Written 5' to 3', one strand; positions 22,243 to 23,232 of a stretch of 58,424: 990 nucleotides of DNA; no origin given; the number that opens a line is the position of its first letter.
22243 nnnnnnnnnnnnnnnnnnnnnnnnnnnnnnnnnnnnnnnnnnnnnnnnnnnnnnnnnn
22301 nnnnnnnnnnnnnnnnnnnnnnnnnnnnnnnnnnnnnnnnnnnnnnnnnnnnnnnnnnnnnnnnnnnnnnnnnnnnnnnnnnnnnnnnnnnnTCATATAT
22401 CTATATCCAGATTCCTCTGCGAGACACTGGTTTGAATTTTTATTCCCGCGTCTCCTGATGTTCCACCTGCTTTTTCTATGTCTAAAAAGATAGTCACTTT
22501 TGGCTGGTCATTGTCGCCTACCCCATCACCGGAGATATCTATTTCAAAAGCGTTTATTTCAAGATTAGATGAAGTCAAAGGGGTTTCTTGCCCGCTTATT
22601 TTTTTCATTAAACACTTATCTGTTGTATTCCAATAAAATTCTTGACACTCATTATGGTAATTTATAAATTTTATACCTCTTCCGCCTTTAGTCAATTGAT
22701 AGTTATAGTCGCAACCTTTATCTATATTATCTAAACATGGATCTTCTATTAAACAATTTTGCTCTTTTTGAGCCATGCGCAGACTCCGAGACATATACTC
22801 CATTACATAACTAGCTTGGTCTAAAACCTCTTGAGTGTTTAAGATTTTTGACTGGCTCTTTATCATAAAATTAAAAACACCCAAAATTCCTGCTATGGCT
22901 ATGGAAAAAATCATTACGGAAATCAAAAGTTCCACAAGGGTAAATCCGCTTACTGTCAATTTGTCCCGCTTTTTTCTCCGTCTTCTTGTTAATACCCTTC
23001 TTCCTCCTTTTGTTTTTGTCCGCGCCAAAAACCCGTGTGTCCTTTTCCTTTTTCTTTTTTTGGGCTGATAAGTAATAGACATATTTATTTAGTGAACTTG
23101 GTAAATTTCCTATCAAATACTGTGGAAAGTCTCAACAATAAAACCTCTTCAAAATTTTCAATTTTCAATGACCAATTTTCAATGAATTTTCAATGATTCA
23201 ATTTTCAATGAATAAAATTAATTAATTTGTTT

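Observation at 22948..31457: Both junctions of an 8.5-kb origin-spanning inversion can be reconstructed to the nucleotide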

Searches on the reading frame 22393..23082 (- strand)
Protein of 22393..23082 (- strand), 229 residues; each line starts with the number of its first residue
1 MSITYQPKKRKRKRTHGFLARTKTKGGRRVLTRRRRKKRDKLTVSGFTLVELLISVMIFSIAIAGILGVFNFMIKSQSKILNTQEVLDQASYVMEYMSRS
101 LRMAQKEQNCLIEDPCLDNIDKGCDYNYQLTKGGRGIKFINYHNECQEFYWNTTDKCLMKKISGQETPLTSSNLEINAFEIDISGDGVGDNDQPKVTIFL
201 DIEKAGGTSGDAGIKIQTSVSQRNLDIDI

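Call 11: search_protein_families(library=pfam, proteins=[window:22393-23082:-], max_evalue=0.01)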
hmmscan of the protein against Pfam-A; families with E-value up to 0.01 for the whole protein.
window:22393-23082:- (229 aa): 2 families
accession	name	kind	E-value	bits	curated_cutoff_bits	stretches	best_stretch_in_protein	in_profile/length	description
PF00468.22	Ribosomal_L34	-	1e-17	64.2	25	1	3-44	3-44/44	Ribosomal protein L34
PF07963.17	N_methyl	-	2e-05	24.4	21.2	1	45-67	5-27/27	Prokaryotic N-terminal methylation motif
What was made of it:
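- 22393..23082 (-): Single 229-aa ORF: ribosomal protein bL34 (aa 1-44) + Ser45-Gly46 + mature minor pilin/pseudopilin pp3 (Phe47-Ile229). Pfam Ribosomal_L34 E 1e-17 and N_methyl E 2e-05 (call 11).
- Checked: This is one ORF, 22393-23082, 229 aa. Pfam Ribosomal_L34 covers aa 3-44 (44/44 profile positions) and N_methyl covers aa 45-67 (call 11).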

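Call 13: find_encoding_contigs(protein=window:22393-23082:-, flank=10000, max_places=10)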
Protein window:22393-23082:- (229 aa): 2 contigs read that carry it; 1 place shown.
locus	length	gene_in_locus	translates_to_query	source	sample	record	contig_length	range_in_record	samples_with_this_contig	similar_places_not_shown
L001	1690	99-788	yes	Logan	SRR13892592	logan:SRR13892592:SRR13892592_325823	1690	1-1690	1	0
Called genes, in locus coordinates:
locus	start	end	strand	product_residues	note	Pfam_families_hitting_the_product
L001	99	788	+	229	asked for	PF00468:Ribosomal_L34, PF07963:N_methyl (faint)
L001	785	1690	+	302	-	?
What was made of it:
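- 22393..23082 (-): The identical ORF is in the independent Logan contig L001 (call 13).
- The identical fusion junction is in the independent Logan contig L001 (call 13).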

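Call 14: find_homologous_proteins(query=window:22393-23082:-)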
Query window:22393-23082:- (229 aa): 442 proteins with E <= 0.001 among 727 candidates; the best 120 are listed.
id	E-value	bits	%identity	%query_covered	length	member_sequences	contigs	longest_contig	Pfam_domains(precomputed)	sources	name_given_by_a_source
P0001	4.0e-148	509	100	100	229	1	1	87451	PF00468.23,PF07963.18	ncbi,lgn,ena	-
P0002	2.2e-83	297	68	99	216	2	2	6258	PF00468.23,PF07963.18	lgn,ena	-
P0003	3.4e-43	166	47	81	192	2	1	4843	PF07963.18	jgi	-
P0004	5.8e-43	165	50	81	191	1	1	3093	PF07963.18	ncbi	-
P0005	6.7e-43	165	50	79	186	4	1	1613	PF07963.18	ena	-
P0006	9.8e-41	158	49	79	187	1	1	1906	PF07963.18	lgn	-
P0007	1.3e-40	157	51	80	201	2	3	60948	PF07963.18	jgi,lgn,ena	-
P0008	2.0e-40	157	47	79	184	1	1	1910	PF07963.18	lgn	-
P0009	2.5e-40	156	47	79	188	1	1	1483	PF07963.18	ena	-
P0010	1.1e-39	154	43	81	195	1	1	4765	-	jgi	-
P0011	1.5e-39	154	49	79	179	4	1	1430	PF07963.18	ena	-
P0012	2.2e-39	153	46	79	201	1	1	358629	PF07963.18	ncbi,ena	-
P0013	3.7e-39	153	48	79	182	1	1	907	PF07963.18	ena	-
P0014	8.0e-39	151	46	79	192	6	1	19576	PF07963.18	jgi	-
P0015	8.5e-39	151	45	81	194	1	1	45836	-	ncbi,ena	-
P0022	6.6e-38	148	47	79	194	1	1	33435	PF07963.18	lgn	-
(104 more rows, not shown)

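Call 17: find_encoding_contigs(protein=P0002, flank=10000, max_places=10)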
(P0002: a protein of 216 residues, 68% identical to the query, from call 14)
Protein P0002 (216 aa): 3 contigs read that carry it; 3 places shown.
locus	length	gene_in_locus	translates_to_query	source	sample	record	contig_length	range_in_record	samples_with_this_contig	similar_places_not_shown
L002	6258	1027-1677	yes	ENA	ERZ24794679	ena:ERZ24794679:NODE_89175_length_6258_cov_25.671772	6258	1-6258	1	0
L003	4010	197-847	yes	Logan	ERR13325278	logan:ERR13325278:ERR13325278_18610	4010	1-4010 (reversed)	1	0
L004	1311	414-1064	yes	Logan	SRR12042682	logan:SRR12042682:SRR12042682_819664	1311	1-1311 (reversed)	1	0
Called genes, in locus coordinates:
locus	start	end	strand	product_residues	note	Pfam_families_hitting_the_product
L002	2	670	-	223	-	?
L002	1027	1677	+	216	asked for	PF00468:Ribosomal_L34, PF07963:N_methyl (weak)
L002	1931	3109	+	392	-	PF08495:FIST, PF10442:FIST_C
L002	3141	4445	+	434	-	PF00989:PAS (weak), PF00512:HisKA, PF02518:HATPase_c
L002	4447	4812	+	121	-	PF00072:Response_reg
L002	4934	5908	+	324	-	PF06144:DNA_pol3_delta, PF21694:DNA_pol3_delta_C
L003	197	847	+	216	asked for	PF00468:Ribosomal_L34, PF07963:N_methyl (weak)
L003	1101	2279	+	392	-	PF08495:FIST, PF10442:FIST_C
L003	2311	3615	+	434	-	PF00989:PAS (weak), PF00512:HisKA, PF02518:HATPase_c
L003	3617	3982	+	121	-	PF00072:Response_reg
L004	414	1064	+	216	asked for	PF00468:Ribosomal_L34, PF07963:N_methyl (weak)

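Call 18: find_encoding_contigs(protein=P0007, flank=10000, max_places=4)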
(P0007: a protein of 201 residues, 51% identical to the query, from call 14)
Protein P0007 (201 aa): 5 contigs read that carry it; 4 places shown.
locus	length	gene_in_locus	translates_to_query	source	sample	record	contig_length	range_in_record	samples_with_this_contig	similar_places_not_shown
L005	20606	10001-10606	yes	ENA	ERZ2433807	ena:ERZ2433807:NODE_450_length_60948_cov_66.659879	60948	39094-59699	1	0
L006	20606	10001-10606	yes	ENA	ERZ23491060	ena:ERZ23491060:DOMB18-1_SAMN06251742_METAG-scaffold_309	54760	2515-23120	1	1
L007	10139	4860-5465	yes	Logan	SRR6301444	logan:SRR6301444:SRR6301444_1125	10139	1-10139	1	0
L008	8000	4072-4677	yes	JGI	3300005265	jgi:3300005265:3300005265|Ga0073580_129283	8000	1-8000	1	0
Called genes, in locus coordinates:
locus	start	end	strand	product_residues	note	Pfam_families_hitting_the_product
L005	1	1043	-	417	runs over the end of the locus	PF01637:ATPase_2 (faint), PF13173:AAA_14, PF13635:DUF4143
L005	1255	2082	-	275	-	PF13635:DUF4143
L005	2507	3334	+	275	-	PF00318:Ribosomal_S2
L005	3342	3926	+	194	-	PF00889:EF_TS, PF25025:EF-Ts_N (weak)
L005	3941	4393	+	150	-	-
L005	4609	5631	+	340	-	PF02086:MethyltransfD12 (faint), PF01555:N6_N4_Mtase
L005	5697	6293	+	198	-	PF09226:Endonuc-HincII (weak)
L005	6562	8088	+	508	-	-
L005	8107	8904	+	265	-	PF06750:A24_N_bact, PF01478:Peptidase_A24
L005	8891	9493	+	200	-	-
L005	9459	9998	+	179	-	-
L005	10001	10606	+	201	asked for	PF07963:N_methyl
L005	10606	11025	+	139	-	-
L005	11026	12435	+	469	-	PF22745:Nlig-Ia, PF01653:DNA_ligase_aden, PF03120:OB_DNA_ligase, PF19866:DUF6339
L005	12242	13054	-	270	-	PF10555:MraY_sig1 (weak), PF00953:Glycos_transf_4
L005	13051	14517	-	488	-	PF01225:Mur_ligase, PF08245:Mur_ligase_M, PF02875:Mur_ligase_C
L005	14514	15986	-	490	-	PF01225:Mur_ligase, PF08245:Mur_ligase_M, PF02875:Mur_ligase_C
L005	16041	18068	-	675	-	PF03717:PBP_dimer, PF00905:Transpeptidase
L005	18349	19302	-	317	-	PF01795:Methyltransf_5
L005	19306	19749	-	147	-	PF02381:MraZ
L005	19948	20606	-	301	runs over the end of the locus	PF03547:Mem_trans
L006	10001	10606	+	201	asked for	PF07963:N_methyl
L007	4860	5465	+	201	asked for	PF07963:N_methyl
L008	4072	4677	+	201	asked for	PF07963:N_methyl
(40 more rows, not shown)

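Call 29: list_cluster_members(proteins=[P0001, P0002, P0121, P0123, P0122])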
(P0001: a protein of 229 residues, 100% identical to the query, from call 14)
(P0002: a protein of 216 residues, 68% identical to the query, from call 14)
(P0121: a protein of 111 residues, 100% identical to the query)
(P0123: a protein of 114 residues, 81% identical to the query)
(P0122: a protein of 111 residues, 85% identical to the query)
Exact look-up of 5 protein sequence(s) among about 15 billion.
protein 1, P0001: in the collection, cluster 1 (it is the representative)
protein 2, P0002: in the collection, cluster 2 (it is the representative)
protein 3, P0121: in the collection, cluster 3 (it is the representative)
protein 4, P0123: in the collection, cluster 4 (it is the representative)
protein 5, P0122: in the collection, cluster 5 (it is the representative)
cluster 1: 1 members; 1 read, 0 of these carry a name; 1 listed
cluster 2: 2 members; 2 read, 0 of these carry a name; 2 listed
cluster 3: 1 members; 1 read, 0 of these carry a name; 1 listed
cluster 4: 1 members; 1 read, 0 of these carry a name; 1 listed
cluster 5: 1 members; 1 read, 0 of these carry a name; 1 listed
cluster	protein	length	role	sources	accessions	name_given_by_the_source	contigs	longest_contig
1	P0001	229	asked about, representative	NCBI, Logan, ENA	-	-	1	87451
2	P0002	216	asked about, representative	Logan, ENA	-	-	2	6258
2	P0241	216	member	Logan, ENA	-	-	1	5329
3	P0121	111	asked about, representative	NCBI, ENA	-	-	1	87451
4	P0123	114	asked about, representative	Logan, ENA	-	-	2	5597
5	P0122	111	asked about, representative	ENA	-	-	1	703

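Call 31: find_related_loci(query=window:22393-23082:-, collection=genome_contigs, flank=10000)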
Query window:22393-23082:- (229 aa) in genome_contigs; peptide patterns used: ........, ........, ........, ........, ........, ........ (x = any residue, [..] = any of these).
249 stretches matched a pattern; 227 encode a relative of the query (tblastn E <= 1e-3); the best 80 are kept; 80 distinct loci.
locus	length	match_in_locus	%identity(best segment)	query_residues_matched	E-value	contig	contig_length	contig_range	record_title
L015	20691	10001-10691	48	1-227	2e-53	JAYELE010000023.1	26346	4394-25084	MAG: Patescibacteria group bacterium isolate MAG118 MAG118_23, whole genome shotgun sequence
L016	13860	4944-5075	82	1-44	3e-16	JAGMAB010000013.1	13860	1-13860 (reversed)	MAG: Candidatus Parcubacteria bacterium isolate RS_14_18 ZL355.bin.18.fa_13, whole genome shotgun sequence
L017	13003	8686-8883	58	1-59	1e-15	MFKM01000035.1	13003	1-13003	MAG: Candidatus Jorgensenbacteria bacterium RIFCSPLOWO2_12_FULL_42_11 rifcsplowo2_12_scaffold_8371, whole genome shotgun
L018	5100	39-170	75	1-44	3e-15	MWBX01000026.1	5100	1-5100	MAG: Parcubacteria group bacterium ADurb.Bin247 BWY34_contig000026, whole genome shotgun sequence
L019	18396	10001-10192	61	1-57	8e-15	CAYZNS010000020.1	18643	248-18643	MAG TPA_asm: uncultured Candidatus Saccharibacteria bacterium isolate binchicken_co21_230 genome assembly, contig: NODE_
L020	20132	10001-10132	80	1-44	7e-15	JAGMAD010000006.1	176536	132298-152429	MAG: Candidatus Parcubacteria bacterium isolate RS_14_22 ZL355.bin.22.fa_6, whole genome shotgun sequence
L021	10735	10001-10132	77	1-44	8e-15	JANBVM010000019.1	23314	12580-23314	MAG: Patescibacteria group bacterium isolate AMOR_Bin_1762 NODE_20_length_23314_cov_35.394414, whole genome shotgun sequ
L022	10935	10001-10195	51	1-80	1e-14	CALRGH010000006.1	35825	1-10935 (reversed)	MAG: Candidatus Nomurabacteria bacterium isolate TrH-25oct19-77 genome assembly, contig: TrH-25oct19-C1980, whole genome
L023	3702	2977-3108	75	1-44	9e-15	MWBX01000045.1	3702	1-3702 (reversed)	MAG: Parcubacteria group bacterium ADurb.Bin247 BWY34_contig000045, whole genome shotgun sequence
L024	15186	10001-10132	82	1-44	9e-15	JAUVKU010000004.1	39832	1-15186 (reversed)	MAG: bacterium isolate CSMAG_488 CSMAG_488_k141_377968_length_39832_cov_12.7456, whole genome shotgun sequence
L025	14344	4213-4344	80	1-44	1e-14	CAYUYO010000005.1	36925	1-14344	MAG TPA_asm: uncultured Candidatus Saccharibacteria bacterium isolate SRP178699_co1_489 genome assembly, contig: NODE_10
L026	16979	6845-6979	73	1-45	1e-14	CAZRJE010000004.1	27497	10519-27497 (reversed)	MAG TPA_asm: uncultured Candidatus Saccharibacteria bacterium isolate SRP135725_co1_380 genome assembly, contig: NODE_20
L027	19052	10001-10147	71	1-49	3e-14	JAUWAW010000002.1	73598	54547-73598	MAG: Candidatus Nealsonbacteria bacterium isolate CSMAG_1304 CSMAG_1304_k141_362860_length_73598_cov_13.9890, whole geno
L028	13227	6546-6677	77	1-44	4e-14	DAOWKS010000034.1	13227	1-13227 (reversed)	MAG TPA_asm: bacterium isolate CSMAG_2101 CSMAG_2101_k141_2220201_length_13227_cov_48.0000, whole genome shotgun sequenc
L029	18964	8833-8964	70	1-44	4e-14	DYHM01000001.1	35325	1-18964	MAG TPA_asm: Patescibacteria group bacterium isolate DR5_33_354 Afr_mines_DR5_125_length_35325_cov_140_291551, whole gen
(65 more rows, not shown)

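Call 41: find_related_loci(query=window:22393-23082:-, collection=metagenome_contigs, flank=6000)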
Query window:22393-23082:- (229 aa) in metagenome_contigs; peptide patterns used: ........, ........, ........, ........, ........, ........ (x = any residue, [..] = any of these).
600 stretches matched a pattern (row limit reached: there are more); 538 encode a relative of the query (tblastn E <= 1e-3); the best 80 are kept; 80 distinct loci.
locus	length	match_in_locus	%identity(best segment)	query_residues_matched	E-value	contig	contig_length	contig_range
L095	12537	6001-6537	43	46-226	1e-36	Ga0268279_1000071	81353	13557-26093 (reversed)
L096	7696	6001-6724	43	1-227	4e-49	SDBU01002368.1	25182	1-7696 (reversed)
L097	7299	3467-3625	70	1-53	1e-16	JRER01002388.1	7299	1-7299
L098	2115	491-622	86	1-44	1e-16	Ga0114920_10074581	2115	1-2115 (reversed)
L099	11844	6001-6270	48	1-87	3e-16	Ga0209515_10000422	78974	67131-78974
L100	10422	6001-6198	58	1-59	4e-16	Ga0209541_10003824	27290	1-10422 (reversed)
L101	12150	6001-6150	72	1-50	3e-16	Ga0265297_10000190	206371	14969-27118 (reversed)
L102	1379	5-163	68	1-53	3e-16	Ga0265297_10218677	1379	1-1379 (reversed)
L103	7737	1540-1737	58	1-59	5e-16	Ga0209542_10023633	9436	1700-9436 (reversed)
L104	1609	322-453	73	1-44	3e-15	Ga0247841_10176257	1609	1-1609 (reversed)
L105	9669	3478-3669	61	1-57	4e-15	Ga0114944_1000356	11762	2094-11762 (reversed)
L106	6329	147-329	61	1-59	5e-15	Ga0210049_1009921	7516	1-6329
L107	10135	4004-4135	80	1-44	5e-15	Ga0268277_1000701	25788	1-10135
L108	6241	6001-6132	80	1-44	5e-15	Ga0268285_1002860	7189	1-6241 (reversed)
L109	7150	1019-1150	80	1-44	5e-15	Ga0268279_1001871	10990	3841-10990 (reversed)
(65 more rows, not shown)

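Call 57: search_protein_families(library=ncbifam, proteins=[window:22393-23082:-], max_evalue=0.01)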
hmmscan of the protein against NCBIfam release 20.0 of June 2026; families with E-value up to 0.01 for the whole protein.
window:22393-23082:- (229 aa): 10 families
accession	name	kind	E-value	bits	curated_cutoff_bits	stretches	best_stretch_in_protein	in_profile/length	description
TIGR01030.1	rpmH_bact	equivalog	1.5e-15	57.1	37.65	1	3-44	3-44/44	50S ribosomal protein L34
NF041013.1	T4P_ComGE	equivalog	4.8e-07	29.8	49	1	44-104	3-63/83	competence type IV pilus minor pilin ComGE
TIGR02532.1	IV_pilin_GFxxxE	domain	0.00019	21.1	16.3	1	45-66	2-23/24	prepilin-type N-terminal cleavage/methylation domain-containing protein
NF038304.1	EPS_HpsC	equivalog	0.00022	20.9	200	1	32-93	8-73/318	hormogonium polysaccharide secretion pseudopilin HpsC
TIGR02599.1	TIGR02599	subfamily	0.00034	19.9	256.5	1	46-105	1-60/361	Verru_Chthon cassette protein C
TIGR02523.1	type_IV_pilV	equivalog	0.0006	20.3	52.2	1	45-97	2-54/139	type IV pilus modification protein PilV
NF041002.1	pilin_ComGF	equivalog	0.0013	19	80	1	45-83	2-40/139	competence type IV pilus minor pilin ComGF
TIGR01707.1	gspI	equivalog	0.0029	18.1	44.35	1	46-80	1-35/101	type II secretion system minor pseudopilin GspI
TIGR01711.1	gspJ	equivalog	0.0035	17.2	64.85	1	46-105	2-61/192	type II secretion system minor pseudopilin GspJ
NF003256.0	PRK04214.1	equivalog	0.0085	15.1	500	0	14-106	6-100/412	ribonuclease BN/unknown domain fusion protein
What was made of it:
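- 22393..23082 (-): NCBIfam rpmH_bact scores 57.1 bits against a cutoff of 37.65; IV_pilin_GFxxxE scores 21.1 against 16.3 (call 57).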

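Call 71: predict_structure(alignment_id=A1)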
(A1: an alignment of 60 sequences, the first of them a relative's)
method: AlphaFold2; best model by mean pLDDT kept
length: 229 residues; sequences in the alignment: 60
mean_pLDDT: 82.8   pTM: 0.69
mean pLDDT of the five models: 82.8, 82.7, 82.7, 82.4, 81.8
residues with pLDDT >= 90: 138; 70-90: 30; 50-70: 40; < 50: 21
segments of 3 or more residues with pLDDT < 50: 11-25
pLDDT, mean of each block of 10 residues (from residue 1): 51 47 48 55 73 95 97 93 94 97 90 82 82 96 96 97 97 96 83 91 83 92 67
secondary structure, 60 per line:
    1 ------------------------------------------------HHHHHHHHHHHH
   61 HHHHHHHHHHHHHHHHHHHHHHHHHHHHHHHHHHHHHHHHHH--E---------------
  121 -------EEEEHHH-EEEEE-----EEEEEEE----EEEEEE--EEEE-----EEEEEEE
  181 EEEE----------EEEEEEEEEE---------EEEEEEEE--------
elements in order: H49-102 E128-131 E136-140 E146-152 E157-162 E165-168 E174-184 E195-204 E214-221
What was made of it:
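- On Type IV pilin-like protein (prepilin, class III signal peptide): The AlphaFold2 model has helix 49-102 and eight strands, mean pLDDT 82.8 (call 71).
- Closest known: Prepilin. Same: The Ser-Gly|Phe-Thr-Leu-Val-Glu motif, the hydrophobic N-terminal helix, a basic cytoplasmic leader, and a peptidase gene in the same locus (calls 11, 57, 71).
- The AlphaFold model shows an unstructured aa 1-46 followed by a canonical pilin helix 49-102 and a beta domain (call 71).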
